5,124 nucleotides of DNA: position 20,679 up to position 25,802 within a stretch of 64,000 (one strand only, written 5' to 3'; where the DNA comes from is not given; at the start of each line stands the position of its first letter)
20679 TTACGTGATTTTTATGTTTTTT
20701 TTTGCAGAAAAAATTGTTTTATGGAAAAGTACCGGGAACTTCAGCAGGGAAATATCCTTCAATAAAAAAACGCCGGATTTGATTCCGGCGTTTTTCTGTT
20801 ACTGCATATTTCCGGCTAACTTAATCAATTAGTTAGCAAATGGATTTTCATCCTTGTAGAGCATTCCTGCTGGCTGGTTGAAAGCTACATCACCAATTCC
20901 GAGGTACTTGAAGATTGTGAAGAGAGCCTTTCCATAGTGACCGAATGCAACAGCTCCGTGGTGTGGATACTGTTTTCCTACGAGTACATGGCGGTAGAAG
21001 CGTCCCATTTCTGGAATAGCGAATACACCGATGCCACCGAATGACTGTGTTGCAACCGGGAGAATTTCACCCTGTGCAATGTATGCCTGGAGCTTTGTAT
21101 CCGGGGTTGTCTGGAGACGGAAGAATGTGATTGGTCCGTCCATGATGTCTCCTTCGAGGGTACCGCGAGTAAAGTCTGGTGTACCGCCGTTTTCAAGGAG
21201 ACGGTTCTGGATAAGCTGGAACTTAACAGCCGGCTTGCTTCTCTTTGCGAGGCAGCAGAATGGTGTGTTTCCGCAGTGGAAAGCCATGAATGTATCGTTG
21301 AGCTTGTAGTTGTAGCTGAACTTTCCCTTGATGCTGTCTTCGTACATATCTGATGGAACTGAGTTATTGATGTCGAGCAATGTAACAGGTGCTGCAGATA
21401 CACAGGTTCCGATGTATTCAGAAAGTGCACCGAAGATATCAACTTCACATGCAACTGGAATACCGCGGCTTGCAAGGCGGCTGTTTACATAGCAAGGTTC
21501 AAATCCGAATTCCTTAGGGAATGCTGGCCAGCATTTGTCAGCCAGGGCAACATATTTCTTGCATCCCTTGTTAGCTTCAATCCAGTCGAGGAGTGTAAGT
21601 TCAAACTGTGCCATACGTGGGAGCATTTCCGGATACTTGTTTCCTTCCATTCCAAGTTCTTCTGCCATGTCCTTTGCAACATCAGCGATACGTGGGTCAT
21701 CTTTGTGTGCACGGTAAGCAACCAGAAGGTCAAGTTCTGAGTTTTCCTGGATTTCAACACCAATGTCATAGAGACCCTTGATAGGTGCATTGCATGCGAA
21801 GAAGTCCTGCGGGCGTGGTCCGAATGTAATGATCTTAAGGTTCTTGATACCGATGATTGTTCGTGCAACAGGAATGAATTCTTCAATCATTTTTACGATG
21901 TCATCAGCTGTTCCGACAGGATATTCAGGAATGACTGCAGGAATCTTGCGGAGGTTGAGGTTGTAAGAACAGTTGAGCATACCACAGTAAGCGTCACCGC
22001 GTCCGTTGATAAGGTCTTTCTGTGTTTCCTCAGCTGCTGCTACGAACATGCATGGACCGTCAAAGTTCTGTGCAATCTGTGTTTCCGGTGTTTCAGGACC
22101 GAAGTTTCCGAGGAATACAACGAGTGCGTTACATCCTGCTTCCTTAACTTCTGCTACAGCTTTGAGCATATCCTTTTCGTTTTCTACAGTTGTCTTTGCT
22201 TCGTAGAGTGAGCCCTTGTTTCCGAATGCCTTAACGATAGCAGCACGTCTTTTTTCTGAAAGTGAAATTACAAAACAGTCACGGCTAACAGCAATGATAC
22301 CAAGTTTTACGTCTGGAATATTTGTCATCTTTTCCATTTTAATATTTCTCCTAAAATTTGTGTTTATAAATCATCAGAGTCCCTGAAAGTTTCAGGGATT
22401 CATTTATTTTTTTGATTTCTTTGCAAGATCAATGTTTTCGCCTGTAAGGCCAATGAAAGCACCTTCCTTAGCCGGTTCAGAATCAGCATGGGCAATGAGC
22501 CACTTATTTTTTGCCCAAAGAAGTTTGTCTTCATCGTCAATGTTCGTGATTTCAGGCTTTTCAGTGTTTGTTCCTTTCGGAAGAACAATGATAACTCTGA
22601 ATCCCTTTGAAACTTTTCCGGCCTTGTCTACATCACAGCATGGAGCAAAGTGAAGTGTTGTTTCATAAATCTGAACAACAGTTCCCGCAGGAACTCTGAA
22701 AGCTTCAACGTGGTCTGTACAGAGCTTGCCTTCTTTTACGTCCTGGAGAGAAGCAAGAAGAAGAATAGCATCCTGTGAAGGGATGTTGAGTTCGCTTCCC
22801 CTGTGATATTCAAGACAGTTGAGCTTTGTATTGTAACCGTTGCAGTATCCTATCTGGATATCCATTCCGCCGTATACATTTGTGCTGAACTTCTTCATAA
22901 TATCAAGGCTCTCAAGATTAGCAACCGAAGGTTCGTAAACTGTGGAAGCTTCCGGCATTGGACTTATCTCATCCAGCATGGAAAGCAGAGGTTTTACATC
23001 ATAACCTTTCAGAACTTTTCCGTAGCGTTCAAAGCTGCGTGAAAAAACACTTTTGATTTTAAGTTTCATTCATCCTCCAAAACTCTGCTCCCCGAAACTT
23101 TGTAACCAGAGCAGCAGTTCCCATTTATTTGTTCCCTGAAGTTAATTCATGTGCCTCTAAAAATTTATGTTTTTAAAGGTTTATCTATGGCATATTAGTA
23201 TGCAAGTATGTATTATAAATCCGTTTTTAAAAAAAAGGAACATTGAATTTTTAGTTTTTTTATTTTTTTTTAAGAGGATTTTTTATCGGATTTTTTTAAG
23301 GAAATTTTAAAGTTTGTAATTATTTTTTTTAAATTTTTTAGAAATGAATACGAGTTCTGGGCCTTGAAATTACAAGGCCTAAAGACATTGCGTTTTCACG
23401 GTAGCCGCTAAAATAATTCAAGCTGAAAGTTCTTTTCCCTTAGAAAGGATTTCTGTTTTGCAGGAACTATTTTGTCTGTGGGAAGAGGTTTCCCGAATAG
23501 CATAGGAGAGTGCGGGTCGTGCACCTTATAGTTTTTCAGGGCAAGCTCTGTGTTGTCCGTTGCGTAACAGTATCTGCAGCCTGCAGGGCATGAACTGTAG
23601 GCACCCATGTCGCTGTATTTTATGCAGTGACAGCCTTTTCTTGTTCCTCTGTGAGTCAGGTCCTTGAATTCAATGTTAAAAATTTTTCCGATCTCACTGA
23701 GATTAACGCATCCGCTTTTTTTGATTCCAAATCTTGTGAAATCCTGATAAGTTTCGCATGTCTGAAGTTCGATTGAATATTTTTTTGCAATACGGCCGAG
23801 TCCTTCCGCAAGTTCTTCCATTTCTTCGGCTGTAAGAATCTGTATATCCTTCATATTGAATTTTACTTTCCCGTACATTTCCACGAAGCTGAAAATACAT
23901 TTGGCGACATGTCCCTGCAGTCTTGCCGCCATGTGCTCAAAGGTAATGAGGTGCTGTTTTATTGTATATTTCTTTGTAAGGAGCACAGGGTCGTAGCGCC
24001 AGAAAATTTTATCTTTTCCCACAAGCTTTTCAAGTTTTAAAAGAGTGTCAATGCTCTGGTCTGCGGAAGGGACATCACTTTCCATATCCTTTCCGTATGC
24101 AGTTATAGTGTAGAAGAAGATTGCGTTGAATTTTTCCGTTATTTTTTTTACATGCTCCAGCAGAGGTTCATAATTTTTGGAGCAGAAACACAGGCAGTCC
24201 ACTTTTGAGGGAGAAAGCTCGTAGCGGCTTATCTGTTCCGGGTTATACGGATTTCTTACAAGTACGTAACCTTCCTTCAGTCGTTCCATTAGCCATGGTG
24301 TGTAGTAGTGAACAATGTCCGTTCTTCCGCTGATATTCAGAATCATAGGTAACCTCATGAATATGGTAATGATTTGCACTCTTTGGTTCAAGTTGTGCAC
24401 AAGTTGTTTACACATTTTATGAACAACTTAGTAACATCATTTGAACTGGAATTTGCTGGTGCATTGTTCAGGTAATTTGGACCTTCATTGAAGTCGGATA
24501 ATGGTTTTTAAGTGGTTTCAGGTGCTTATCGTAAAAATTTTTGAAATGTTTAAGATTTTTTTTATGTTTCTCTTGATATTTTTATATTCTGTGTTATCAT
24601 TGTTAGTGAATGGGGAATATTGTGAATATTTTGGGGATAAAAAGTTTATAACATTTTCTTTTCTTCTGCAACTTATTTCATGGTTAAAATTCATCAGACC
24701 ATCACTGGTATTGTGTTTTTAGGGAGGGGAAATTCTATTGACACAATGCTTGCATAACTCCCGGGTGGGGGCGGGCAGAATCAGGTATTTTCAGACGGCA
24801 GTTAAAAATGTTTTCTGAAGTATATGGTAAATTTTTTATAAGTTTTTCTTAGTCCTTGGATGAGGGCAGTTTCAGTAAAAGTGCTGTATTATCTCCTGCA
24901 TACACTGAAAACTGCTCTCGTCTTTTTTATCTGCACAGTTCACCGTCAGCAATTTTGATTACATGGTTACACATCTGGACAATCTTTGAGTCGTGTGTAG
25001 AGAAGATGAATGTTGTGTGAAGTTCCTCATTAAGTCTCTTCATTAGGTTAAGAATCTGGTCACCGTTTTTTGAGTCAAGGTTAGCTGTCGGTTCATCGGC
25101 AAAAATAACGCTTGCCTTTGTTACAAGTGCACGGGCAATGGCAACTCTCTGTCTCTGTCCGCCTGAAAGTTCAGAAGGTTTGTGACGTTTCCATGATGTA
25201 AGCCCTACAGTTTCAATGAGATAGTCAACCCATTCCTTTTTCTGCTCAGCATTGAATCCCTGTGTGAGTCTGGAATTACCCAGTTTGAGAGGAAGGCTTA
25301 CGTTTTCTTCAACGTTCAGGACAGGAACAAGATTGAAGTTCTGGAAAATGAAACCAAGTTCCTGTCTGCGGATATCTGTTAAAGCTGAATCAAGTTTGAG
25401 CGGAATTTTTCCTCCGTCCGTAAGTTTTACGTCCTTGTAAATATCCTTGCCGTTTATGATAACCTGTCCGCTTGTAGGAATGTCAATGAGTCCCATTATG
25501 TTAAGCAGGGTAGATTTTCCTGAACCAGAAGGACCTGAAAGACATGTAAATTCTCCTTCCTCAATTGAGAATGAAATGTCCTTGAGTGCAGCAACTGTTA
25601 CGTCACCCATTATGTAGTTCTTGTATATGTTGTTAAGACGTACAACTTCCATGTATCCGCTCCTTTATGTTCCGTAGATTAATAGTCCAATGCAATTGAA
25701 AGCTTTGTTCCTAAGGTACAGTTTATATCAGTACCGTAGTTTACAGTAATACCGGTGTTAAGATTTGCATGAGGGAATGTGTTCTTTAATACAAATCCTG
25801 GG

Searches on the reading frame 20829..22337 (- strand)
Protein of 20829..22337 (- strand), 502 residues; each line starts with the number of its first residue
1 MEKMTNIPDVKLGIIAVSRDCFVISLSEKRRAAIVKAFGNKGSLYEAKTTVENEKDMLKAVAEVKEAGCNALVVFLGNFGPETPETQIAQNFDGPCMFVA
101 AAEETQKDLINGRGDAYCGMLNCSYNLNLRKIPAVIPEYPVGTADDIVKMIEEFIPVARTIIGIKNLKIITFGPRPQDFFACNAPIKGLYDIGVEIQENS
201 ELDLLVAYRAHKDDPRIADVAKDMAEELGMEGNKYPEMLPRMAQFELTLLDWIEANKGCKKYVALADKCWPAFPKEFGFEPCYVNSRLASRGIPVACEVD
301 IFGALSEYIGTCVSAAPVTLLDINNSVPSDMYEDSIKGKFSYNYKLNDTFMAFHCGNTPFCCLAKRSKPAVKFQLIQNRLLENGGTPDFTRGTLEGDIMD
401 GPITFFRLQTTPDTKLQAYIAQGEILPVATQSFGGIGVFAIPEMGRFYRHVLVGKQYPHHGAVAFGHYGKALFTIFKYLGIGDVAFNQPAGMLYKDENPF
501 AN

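Call 68: search_protein_families(library=pfam, max_evalue=0.000001, proteins=[window:20829-22337:-])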
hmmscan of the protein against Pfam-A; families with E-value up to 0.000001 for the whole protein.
window:20829-22337:- (502 aa): 1 family
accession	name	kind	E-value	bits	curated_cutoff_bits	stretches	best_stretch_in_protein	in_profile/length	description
PF02952.23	Fucose_iso_C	-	2.4e-27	95.8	29.3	1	353-481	2-137/143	L-fucose isomerase, C-terminal domain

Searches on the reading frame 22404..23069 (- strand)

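Call 69: search_protein_families(library=pfam, max_evalue=0.000001, proteins=[window:22404-23069:-])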
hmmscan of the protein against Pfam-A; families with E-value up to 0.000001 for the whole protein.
window:22404-23069:- (221 aa): 1 family
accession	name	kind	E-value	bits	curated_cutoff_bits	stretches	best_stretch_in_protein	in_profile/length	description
PF16161.11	DUF4867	-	3.4e-81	272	28.7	1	5-213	1-201/201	Domain of unknown function (DUF4867)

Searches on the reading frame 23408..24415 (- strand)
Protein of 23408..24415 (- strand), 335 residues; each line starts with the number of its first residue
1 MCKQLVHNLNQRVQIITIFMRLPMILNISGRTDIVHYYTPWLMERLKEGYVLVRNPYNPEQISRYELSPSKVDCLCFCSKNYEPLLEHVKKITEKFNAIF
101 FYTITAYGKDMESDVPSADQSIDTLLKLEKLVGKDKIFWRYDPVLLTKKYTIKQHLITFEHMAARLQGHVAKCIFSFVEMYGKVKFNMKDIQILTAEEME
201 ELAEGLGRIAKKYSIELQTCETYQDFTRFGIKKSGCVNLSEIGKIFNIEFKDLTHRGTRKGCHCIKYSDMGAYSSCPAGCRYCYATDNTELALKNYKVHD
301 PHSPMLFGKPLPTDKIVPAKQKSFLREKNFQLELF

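Call 69: search_protein_families(library=pfam, max_evalue=0.000001, proteins=[window:23408-24415:-])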
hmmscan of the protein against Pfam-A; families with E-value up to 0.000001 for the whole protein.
window:23408-24415:- (335 aa): 1 family
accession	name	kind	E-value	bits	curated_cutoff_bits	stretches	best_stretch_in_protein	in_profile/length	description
PF08902.16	DUF1848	-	1.1e-92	311.1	30.5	1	25-285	1-262/262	Domain of unknown function (DUF1848)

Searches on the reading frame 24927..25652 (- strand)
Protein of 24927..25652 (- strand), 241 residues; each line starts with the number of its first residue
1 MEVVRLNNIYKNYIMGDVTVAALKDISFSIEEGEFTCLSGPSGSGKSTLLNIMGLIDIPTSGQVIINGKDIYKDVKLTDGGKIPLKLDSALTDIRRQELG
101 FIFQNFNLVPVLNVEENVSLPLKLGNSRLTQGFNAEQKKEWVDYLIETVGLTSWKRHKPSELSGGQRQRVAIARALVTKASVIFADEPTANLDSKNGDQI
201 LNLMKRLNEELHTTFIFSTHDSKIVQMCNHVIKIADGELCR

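Call 69: search_protein_families(library=pfam, max_evalue=0.000001, proteins=[window:24927-25652:-])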
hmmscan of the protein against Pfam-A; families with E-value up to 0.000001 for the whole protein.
window:24927-25652:- (241 aa): 3 families
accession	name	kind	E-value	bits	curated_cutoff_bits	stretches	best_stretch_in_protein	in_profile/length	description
PF00005.33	ABC_tran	-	4.4e-34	118.5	25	1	23-190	1-137/137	ABC transporter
PF13304.12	AAA_21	-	8.8e-09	36.3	27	0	160-224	236-302/304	AAA domain, putative AbiEii toxin, Type IV TA system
PF02463.25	SMC_N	-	1.5e-08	34.8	40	0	158-235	133-212/220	RecF/RecN/SMC N terminal domain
